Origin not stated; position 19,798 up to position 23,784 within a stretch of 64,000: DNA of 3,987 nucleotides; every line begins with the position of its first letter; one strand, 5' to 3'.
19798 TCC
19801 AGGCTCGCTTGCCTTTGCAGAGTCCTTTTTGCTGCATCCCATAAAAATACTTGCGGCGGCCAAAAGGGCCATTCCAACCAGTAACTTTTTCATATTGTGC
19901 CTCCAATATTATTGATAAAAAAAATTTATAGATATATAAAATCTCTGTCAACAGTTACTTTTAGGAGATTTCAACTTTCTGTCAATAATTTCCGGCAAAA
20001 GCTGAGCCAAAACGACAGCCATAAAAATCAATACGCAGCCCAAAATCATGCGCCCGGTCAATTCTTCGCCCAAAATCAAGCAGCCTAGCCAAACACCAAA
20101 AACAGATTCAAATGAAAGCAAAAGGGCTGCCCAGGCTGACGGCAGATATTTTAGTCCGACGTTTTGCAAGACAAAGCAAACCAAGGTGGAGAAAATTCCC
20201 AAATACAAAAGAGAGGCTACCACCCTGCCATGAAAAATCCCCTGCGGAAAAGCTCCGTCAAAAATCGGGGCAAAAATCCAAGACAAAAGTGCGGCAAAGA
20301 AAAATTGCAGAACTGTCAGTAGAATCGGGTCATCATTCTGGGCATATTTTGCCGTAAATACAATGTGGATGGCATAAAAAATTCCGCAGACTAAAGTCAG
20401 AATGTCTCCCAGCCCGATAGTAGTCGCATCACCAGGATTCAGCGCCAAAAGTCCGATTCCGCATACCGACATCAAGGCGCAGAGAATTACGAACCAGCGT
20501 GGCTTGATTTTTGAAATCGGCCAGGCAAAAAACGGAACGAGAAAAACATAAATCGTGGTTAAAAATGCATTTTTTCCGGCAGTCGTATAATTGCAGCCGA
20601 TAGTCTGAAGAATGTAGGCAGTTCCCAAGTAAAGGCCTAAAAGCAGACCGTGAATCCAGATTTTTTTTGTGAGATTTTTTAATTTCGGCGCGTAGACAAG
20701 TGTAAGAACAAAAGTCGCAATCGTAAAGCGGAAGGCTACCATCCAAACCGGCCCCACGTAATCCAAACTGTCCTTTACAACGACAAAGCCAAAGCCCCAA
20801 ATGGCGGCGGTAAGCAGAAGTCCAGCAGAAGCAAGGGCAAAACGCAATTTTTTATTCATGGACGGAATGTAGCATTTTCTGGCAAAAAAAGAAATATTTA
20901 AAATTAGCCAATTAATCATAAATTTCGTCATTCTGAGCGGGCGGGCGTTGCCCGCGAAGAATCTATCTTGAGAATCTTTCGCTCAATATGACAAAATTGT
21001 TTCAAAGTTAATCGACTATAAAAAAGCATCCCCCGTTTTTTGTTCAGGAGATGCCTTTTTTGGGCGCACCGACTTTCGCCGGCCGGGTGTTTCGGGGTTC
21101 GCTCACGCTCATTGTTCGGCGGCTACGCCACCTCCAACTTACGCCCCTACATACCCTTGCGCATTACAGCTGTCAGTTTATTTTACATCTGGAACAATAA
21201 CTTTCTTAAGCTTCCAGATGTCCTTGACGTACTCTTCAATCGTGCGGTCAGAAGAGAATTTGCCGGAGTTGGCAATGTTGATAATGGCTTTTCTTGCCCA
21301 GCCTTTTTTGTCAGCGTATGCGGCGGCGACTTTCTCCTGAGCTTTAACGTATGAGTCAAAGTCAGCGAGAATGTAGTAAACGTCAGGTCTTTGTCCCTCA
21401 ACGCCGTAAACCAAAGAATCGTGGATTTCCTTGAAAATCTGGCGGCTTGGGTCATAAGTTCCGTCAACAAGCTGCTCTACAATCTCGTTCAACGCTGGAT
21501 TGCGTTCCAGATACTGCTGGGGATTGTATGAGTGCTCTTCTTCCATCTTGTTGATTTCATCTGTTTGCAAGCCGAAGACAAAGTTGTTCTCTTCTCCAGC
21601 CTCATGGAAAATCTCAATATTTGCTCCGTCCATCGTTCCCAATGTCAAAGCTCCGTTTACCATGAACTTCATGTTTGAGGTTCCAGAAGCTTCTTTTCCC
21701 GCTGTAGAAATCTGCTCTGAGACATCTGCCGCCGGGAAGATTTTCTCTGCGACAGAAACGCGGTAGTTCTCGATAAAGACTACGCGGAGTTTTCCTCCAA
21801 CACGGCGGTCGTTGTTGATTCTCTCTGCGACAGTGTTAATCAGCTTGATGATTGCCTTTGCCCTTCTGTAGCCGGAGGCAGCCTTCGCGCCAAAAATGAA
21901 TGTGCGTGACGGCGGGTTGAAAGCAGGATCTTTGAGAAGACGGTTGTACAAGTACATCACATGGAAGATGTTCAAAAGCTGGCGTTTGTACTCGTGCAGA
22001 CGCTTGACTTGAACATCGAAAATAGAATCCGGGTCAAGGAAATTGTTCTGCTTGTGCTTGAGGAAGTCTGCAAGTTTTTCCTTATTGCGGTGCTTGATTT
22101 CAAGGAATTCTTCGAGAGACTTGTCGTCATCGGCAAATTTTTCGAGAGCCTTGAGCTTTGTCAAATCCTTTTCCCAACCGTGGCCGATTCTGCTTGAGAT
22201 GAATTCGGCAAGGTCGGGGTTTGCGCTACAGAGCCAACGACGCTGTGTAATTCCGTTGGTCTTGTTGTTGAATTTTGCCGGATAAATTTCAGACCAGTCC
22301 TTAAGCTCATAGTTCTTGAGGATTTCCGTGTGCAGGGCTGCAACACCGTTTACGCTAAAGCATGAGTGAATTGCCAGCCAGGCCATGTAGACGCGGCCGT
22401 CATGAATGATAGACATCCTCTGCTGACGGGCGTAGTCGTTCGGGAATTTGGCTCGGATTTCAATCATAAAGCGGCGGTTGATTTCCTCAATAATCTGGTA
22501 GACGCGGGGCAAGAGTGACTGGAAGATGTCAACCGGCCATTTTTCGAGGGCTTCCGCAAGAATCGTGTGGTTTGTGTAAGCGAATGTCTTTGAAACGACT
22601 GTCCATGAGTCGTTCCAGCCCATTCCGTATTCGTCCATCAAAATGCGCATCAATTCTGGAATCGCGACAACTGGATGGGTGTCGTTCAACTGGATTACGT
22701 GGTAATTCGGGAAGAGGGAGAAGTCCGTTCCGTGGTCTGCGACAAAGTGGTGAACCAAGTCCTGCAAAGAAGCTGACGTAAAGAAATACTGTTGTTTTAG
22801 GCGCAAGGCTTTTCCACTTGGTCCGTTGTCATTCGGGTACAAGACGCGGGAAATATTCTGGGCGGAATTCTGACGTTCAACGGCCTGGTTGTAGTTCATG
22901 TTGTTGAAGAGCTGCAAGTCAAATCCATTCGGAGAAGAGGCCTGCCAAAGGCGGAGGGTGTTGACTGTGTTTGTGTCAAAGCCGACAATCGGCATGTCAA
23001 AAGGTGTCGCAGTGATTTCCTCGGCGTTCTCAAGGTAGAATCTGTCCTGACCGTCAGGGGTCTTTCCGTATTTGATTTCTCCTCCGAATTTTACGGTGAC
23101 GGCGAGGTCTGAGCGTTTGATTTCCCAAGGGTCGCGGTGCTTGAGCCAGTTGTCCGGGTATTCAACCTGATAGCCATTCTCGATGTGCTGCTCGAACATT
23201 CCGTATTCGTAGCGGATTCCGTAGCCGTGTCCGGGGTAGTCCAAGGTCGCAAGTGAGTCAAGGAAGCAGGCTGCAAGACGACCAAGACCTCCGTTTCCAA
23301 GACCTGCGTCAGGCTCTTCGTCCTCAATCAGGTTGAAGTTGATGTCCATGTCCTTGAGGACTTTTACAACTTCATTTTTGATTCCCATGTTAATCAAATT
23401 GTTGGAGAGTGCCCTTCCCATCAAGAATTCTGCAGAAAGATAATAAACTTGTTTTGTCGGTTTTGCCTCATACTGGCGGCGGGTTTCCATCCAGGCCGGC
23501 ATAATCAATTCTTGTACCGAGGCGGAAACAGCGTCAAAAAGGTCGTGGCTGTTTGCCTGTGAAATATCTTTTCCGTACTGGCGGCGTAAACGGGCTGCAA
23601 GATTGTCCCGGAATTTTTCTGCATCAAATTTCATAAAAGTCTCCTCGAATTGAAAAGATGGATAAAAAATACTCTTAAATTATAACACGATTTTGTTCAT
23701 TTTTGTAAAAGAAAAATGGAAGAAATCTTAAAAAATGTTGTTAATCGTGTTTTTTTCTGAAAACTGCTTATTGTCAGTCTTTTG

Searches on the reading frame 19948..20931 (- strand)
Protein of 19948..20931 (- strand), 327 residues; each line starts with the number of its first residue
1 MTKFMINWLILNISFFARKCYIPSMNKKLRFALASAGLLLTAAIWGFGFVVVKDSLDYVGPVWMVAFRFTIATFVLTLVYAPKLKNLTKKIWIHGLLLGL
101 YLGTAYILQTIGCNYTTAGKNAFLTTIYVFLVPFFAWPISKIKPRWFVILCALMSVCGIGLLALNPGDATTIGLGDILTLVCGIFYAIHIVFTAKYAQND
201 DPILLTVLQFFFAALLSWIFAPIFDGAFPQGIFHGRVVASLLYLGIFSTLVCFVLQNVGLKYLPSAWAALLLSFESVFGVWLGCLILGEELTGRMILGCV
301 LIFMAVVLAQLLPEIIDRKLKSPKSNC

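Call 42: search_protein_families(library=pfam, proteins=[window:19948-20931:-])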
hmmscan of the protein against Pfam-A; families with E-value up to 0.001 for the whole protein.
window:19948-20931:- (327 aa): 1 family
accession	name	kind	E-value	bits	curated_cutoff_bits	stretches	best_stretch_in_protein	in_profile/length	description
PF00892.27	EamA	-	4.1e-36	124.7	28.2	2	174-308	2-132/135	EamA-like transporter family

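Call 76: find_homologous_proteins(query=window:19948-20931:-, max_evalue=1e-60)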
Query window:19948-20931:- (327 aa): 1167 proteins with E <= 1e-60 among 8000 candidates; the best 120 are listed.
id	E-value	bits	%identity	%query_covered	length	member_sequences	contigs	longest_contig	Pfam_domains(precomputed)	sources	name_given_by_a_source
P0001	2.7e-189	647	97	93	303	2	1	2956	PF00892.27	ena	-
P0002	1.1e-124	435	69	90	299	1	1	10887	PF00892.27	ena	-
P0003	2.4e-124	433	65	94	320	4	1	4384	PF00892.27,PF03151.23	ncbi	-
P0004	6.9e-124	432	67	85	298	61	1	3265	PF00892.27,PF03151.23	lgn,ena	-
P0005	8.9e-124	432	68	85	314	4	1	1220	PF00892.27,PF03151.23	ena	-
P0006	1.6e-123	431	67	91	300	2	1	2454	PF00892.27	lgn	-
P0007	4.2e-123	429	67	85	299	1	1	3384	PF00892.27,PF03151.23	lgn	-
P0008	6.0e-123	429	68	91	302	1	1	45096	PF00892.27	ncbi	-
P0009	8.4e-123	428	66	91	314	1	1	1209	PF00892.27,PF03151.23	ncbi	-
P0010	1.4e-122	428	67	85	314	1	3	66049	PF00892.27,PF03151.23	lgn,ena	-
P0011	3.0e-122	427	67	90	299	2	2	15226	PF00892.27,PF03151.23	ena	-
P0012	4.0e-122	426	65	95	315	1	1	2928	PF00892.27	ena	-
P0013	4.0e-122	426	67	89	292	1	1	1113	PF00892.27,PF03151.23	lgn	-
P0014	4.4e-122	426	64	95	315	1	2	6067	PF00892.27,PF03151.23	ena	-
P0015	8.2e-122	425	66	90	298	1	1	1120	PF00892.27,PF03151.23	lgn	-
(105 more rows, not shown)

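Call 77: find_encoding_contigs(protein=P0001, flank=3000, max_places=4)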
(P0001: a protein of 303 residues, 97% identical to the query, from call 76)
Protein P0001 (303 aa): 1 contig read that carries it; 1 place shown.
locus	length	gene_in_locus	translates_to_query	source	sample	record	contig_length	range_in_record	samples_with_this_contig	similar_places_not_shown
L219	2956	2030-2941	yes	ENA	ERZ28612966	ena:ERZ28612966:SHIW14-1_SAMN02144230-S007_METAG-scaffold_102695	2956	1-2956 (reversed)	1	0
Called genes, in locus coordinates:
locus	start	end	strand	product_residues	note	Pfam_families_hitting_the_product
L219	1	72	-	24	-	?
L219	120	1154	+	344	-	PF02016:Peptidase_S66, PF17676:Peptidase_S66C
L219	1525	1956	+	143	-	PF00011:HSP20, PF17886:ArsA_HSP20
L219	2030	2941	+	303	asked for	PF00892:EamA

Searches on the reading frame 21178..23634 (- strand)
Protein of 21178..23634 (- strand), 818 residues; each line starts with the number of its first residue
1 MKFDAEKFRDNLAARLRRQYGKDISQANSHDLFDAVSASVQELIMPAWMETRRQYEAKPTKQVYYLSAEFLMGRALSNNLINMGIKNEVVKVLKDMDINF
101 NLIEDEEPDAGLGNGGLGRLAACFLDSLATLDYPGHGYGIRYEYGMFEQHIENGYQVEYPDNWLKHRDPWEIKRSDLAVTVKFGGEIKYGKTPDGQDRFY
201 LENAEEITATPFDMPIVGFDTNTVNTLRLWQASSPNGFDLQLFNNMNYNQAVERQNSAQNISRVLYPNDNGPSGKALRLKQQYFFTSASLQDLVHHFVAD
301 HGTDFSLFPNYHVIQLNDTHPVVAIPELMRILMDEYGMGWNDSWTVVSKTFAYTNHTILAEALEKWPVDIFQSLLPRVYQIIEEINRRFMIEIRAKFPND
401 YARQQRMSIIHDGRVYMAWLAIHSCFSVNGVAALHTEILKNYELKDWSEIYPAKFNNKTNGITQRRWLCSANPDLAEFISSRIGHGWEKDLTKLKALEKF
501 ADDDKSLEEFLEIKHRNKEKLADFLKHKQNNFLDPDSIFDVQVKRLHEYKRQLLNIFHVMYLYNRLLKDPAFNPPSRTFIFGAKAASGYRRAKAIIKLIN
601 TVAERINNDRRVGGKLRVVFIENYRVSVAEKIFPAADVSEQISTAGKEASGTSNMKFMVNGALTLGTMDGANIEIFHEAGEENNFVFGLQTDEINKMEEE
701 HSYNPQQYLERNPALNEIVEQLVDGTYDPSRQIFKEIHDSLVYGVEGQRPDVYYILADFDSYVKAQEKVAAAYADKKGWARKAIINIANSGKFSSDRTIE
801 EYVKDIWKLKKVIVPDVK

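Call 42: search_protein_families(library=pfam, proteins=[window:21178-23634:-])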
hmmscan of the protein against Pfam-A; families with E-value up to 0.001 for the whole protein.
window:21178-23634:- (818 aa): 1 family
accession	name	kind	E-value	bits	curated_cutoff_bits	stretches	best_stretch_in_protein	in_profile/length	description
PF00343.26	Phosphorylase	-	0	1079.2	27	1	93-809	1-713/713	Carbohydrate phosphorylase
